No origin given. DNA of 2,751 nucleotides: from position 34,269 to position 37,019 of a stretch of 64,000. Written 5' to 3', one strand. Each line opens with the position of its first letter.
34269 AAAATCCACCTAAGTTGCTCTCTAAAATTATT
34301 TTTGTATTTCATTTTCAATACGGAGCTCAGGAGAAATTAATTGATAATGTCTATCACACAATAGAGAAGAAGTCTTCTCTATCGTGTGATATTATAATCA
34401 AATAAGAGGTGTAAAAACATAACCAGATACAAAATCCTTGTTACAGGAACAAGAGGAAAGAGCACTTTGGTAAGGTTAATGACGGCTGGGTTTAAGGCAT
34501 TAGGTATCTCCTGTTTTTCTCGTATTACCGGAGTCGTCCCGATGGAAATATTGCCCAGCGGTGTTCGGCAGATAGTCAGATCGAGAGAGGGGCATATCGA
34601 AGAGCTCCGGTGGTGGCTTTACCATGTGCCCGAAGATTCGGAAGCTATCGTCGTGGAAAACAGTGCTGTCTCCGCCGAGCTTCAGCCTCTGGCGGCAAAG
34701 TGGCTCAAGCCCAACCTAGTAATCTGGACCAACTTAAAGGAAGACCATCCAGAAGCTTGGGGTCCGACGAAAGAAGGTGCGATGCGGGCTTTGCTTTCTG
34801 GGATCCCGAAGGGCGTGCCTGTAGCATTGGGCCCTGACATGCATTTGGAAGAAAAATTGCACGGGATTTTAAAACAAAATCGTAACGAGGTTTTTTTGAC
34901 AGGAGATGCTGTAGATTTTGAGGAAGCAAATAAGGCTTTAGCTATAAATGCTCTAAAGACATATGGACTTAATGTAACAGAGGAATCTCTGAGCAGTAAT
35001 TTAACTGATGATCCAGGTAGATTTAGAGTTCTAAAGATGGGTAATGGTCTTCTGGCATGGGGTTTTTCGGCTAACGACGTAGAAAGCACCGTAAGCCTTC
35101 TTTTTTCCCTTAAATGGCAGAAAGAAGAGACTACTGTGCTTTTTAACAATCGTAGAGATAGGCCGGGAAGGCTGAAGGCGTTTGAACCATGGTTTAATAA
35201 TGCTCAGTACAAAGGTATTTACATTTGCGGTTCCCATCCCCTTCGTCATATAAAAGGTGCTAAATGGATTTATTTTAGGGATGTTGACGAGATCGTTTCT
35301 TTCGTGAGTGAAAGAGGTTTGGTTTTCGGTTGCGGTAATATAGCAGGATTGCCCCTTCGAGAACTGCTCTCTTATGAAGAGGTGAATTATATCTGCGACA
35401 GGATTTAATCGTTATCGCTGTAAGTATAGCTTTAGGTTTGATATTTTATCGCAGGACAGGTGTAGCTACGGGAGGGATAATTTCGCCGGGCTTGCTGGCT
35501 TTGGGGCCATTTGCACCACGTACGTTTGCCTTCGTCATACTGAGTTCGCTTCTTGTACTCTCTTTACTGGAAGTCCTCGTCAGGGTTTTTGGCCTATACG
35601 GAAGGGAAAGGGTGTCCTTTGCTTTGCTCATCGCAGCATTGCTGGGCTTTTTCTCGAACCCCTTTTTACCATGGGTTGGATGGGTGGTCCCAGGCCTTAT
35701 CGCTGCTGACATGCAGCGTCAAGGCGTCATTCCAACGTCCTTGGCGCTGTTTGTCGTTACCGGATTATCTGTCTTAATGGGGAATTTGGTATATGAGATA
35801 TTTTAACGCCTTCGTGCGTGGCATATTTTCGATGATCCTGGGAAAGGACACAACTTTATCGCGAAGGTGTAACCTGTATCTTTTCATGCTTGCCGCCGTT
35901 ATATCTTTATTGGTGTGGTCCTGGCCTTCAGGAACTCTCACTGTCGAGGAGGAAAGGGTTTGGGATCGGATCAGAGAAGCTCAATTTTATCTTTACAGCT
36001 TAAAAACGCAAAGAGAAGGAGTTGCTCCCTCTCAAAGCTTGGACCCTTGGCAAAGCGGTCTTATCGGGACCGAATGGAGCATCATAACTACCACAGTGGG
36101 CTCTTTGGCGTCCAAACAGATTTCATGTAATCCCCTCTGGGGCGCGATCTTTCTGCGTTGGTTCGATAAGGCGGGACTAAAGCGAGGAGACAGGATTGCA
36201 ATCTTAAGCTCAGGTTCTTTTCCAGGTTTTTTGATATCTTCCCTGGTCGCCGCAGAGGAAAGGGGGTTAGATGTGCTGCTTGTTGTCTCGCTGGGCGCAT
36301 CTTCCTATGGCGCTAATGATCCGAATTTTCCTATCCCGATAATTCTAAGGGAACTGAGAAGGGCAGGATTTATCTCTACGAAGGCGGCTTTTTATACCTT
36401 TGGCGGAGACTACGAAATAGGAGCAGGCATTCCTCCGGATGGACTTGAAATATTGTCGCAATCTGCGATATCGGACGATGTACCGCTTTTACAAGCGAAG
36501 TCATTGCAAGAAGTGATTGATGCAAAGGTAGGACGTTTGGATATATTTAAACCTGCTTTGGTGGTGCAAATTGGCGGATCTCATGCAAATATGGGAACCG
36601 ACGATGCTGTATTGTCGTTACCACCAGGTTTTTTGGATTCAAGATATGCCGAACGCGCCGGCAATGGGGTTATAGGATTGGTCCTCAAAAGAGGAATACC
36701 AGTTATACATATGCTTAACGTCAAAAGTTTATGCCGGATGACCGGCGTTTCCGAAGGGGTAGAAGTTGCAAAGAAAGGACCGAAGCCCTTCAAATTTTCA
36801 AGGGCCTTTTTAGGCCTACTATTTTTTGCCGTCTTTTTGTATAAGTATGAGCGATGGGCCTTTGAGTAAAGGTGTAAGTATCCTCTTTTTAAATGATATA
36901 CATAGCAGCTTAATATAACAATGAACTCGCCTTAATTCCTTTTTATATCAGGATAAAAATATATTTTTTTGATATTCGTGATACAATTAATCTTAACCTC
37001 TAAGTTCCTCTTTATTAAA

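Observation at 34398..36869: Poly-gamma-glutamate cluster (pgsB-pgsC plus a third protein) with apparent non-canonical start codons behind identical strong SD sequences, and no CapA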

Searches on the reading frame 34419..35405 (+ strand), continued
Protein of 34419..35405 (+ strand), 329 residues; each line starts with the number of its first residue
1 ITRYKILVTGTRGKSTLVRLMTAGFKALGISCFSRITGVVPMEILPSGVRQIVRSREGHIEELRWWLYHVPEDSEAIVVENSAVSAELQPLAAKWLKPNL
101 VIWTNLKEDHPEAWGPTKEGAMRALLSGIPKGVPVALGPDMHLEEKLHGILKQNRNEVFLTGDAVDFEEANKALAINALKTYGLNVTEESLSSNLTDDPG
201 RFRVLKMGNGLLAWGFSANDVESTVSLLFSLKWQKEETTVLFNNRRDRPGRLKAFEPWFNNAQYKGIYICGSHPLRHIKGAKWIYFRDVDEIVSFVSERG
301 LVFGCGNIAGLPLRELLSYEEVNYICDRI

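Call 62: find_encoding_contigs(protein=P0003, flank=1500, max_places=2)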
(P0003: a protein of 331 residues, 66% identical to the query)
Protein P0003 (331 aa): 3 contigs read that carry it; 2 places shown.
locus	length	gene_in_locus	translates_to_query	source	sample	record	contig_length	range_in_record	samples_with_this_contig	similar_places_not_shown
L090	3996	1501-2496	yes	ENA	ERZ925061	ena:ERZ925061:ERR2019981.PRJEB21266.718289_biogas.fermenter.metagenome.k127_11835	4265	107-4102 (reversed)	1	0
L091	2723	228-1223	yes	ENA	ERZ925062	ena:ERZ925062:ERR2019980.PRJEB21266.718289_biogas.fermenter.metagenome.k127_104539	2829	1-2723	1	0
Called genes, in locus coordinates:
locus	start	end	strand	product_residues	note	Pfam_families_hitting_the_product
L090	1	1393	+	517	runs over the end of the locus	?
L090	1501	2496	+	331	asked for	PF08245:Mur_ligase_M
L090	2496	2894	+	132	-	PF14102:Caps_synth_CapC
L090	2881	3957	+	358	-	-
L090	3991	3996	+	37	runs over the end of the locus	?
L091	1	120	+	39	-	?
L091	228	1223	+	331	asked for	PF08245:Mur_ligase_M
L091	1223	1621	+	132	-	PF14102:Caps_synth_CapC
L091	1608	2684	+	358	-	-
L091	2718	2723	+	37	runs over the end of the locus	?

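Call 73: search_solved_structures(query=A1, max_evalue=0.01, show_alignments=1)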
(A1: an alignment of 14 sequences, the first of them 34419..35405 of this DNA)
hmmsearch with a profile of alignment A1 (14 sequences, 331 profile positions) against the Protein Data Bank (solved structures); distinct sequences matched with E-value up to 0.01: 5.
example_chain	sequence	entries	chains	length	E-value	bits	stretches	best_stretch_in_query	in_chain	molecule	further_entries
7tzi_A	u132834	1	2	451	0.00014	24.2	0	5-36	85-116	Mur ligase family protein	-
6vr8_I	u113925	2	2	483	0.00099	21.4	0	5-36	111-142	Mur ligase middle domain protein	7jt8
7ufp_I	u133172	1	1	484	0.001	21.4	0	5-36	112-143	Mur ligase middle domain protein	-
7bva_A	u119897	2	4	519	0.0078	18.4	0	6-33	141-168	UDP-N-acetylmuramate--L-alanine ligase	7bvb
8xzv_J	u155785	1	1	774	0.0088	18.3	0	8-121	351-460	MurE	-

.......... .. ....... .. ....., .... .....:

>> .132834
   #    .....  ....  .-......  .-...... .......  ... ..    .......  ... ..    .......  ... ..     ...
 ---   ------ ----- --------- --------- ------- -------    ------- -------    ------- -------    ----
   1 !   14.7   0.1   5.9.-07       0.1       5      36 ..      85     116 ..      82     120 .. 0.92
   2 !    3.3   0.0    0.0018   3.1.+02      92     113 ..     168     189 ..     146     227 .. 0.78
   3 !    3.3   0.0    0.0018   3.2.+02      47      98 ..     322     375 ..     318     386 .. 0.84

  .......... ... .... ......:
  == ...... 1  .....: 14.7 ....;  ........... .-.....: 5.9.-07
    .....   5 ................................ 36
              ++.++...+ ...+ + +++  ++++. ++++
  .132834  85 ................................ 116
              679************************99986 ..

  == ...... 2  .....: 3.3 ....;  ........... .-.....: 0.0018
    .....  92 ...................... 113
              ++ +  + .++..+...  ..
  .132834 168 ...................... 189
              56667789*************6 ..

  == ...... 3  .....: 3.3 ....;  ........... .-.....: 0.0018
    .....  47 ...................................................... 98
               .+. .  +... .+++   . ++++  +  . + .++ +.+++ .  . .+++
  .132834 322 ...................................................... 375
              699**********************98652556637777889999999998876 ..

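Call 79: predict_structure(alignment_id=A1)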
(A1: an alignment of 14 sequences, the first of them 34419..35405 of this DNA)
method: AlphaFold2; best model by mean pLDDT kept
length: 329 residues; sequences in the alignment: 14
mean_pLDDT: 88.0   pTM: 0.85
mean pLDDT of the five models: 88.0, 87.0, 87.0, 86.4, 78.6
residues with pLDDT >= 90: 181; 70-90: 125; 50-70: 20; < 50: 3
segments of 3 or more residues with pLDDT < 50: none
pLDDT, mean of each block of 10 residues (from residue 1): 91 91 96 88 88 63 86 93 79 94 89 85 93 93 90 95 76 94 94 87 92 88 88 93 86 90 91 87 93 96 83 86 67
secondary structure, 60 per line:
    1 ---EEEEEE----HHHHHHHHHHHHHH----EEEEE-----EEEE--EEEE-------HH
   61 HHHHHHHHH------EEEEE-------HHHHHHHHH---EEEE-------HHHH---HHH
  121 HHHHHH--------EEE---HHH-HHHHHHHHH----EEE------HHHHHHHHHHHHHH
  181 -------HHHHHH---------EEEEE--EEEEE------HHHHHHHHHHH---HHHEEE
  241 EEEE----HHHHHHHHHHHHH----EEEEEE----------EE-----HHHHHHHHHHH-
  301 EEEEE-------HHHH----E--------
elements in order: E4-9 H14-27 E32-36 E42-45 E48-51 H59-69 E76-80 H88-96 E100-103 H111-114 H118-126 E135-137 H145-153 E158-160 H167-180 H188-193 E203-207 E210-214 H221-231 E238-244 H249-261 E266-271 H289-299 E301-305 H313-316

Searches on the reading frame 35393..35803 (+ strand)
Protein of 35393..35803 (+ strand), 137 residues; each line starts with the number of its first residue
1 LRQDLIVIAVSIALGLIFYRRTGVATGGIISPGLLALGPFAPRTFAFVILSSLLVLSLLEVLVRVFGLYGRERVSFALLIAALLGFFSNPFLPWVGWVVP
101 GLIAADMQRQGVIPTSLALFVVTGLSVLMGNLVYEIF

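Call 5: search_protein_families(library=ncbifam, proteins=[window:35393-35803:+], max_evalue=0.01)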
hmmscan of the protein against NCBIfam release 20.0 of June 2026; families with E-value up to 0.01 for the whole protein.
window:35393-35803:+ (137 aa): 1 family
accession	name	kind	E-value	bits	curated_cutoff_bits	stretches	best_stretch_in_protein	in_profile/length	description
TIGR04011.1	poly_gGlu_PgsC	equivalog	1e-18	67.9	96.45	1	8-125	1-130/132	poly-gamma-glutamate biosynthesis protein PgsC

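Call 6: search_protein_families(library=pfam, proteins=[window:35393-35803:+], max_evalue=0.01)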
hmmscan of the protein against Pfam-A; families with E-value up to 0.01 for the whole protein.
window:35393-35803:+ (137 aa): 1 family
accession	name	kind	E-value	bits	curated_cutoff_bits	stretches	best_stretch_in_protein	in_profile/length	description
PF14102.11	Caps_synth_CapC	-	2.1e-22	80.2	27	1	11-115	2-118/119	Capsule biosynthesis CapC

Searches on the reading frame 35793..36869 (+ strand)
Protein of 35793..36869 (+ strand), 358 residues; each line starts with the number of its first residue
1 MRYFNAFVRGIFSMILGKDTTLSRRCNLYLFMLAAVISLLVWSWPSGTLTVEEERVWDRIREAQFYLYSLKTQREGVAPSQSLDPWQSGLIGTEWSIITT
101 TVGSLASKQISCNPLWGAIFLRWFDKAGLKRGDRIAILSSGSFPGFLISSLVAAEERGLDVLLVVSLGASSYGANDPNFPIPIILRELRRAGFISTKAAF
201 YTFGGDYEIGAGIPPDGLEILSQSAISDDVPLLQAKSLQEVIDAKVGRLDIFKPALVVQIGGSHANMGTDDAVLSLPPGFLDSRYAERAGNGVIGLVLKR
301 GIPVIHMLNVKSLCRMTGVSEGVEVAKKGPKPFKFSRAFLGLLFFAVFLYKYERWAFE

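Call 5: search_protein_families(library=ncbifam, proteins=[window:35793-36866:+], max_evalue=0.01)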
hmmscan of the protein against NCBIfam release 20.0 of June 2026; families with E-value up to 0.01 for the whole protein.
window:35793-36866:+ (358 aa): 1 family
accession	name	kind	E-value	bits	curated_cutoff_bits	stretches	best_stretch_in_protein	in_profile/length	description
TIGR04332.1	gamma_Glu_sys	subfamily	5.7e-105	350.9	100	1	29-322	2-302/307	poly-gamma-glutamate system protein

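Call 6: search_protein_families(library=pfam, proteins=[window:35793-36866:+], max_evalue=0.01)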
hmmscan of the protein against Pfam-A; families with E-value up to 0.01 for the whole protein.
window:35793-36866:+ (358 aa): 0 families

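Call 7: find_encoding_contigs(protein=window:35793-36869:+, flank=4000, max_places=6)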
Protein window:35793-36869:+ (358 aa): 1 contig read that carries it; 1 place shown.
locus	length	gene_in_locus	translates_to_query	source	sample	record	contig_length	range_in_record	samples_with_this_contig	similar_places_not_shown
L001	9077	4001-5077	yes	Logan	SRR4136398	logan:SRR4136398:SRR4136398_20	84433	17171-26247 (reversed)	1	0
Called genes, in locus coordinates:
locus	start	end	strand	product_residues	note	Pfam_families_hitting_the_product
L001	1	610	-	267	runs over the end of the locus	PF04454:Linocin_M18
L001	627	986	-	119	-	PF22277:EncFtn-like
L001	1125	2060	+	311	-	PF00892:EamA, PF03151:TPT (weak), PF00892:EamA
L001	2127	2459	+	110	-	-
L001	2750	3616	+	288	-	-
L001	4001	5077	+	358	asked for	-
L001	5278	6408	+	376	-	PF01546:Peptidase_M20, PF07687:M20_dimer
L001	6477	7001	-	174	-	PF13527:Acetyltransf_9 (weak), PF00583:Acetyltransf_1, PF13673:Acetyltransf_10, PF08445:FR47 (faint), PF13508:Acetyltransf_7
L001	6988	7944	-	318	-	PF01565:FAD_binding_4, PF02873:MurB_C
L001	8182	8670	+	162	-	PF01257:2Fe-2S_thioredx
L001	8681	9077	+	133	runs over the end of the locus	-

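Call 33: find_homologous_proteins(query=window:35793-36866:+, max_evalue=0.00001)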
Query window:35793-36866:+ (358 aa): 351 proteins with E <= 0.00001 among 8000 candidates; the best 120 are listed.
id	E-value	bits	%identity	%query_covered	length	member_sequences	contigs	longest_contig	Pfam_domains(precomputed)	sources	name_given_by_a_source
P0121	5.8e-227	771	96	100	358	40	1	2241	-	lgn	-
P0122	5.0e-164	564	68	99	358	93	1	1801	-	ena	-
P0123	6.8e-155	534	63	100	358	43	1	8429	-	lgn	-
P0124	1.2e-105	372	51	98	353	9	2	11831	-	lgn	-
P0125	9.3e-104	366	52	97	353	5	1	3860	-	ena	-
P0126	4.0e-101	357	65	67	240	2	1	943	-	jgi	-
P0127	2.6e-97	344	50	86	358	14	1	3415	-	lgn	-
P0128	1.1e-95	339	48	99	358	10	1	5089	-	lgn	-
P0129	4.2e-93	331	46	96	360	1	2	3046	-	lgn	-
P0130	2.6e-90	321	47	85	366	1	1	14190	-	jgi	-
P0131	9.3e-89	316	46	87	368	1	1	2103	-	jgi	-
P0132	1.5e-87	312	43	100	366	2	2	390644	-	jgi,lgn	-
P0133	1.8e-87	312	47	87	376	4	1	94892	-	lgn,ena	-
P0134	2.8e-87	311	47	87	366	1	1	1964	-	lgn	-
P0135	1.2e-86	309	46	92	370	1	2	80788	-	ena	-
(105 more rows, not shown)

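Call 36: search_solved_structures(query=A2, max_evalue=1)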
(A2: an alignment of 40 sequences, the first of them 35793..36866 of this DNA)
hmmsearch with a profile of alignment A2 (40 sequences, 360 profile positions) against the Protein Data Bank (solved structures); distinct sequences matched with E-value up to 1: 1.
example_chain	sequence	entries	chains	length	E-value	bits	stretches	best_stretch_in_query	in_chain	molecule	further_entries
1czh_A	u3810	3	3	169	0.21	13.9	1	146-223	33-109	FLAVODOXIN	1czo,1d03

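Call 42: predict_structure(alignment_id=A2)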
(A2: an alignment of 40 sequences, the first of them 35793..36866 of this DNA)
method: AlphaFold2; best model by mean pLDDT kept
length: 358 residues; sequences in the alignment: 40
mean_pLDDT: 92.0   pTM: 0.85
mean pLDDT of the five models: 92.0, 91.8, 90.4, 90.4, 89.9
residues with pLDDT >= 90: 264; 70-90: 82; 50-70: 12; < 50: 0
segments of 3 or more residues with pLDDT < 50: none
pLDDT, mean of each block of 10 residues (from residue 1): 84 76 81 84 74 97 98 94 96 97 96 97 97 98 98 99 97 97 98 98 93 96 98 96 98 98 93 92 94 97 97 91 81 76 83 62
secondary structure, 60 per line:
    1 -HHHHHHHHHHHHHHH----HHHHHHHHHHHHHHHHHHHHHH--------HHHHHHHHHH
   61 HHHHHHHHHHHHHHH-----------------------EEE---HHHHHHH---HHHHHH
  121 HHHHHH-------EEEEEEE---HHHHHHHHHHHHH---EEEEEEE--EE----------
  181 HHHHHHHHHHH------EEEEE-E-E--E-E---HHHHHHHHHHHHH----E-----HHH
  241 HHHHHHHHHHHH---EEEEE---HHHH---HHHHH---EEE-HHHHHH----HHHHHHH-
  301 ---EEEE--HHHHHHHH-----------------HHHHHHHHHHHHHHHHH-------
elements in order: H2-16 H21-42 H51-75 E99-101 H105-111 H115-126 E134-140 H144-156 E160-166 H181-191 E198-202 H215-227 H238-252 E256-260 H264-267 H271-275 E279-281 H283-288 H293-299 E304-307 H310-317 H335-351
